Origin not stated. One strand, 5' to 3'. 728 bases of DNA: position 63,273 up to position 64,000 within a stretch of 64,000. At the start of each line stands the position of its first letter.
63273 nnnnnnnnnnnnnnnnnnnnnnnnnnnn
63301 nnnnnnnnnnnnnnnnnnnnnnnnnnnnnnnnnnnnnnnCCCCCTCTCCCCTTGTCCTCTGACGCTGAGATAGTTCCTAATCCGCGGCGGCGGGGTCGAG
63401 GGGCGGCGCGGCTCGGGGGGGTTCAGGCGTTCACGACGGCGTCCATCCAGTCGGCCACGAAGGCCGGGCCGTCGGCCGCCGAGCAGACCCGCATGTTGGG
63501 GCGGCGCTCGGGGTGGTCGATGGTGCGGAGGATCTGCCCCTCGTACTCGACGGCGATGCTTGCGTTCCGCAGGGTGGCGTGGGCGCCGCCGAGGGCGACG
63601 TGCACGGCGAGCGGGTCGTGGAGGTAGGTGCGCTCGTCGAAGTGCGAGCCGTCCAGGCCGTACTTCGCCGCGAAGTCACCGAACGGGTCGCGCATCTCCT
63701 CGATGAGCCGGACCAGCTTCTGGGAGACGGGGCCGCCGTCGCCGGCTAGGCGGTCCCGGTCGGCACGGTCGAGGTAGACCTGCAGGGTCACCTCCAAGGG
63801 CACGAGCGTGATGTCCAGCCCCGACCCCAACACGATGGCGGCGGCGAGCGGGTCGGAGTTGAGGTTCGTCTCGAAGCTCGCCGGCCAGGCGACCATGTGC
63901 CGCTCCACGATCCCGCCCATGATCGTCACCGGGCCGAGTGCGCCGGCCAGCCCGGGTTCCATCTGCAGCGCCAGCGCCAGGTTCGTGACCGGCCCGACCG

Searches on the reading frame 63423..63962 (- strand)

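Call 63: search_protein_families(library=pfam, proteins=[window:63423-63962:-], max_evalue=1)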
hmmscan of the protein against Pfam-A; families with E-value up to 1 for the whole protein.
window:63423-63962:- (179 aa): 1 family
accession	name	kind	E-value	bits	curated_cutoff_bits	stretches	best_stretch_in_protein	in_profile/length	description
PF01156.24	IU_nuc_hydro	-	2.6e-20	73.7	34.2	1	1-169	132-296/297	Inosine-uridine preferring nucleoside hydrolase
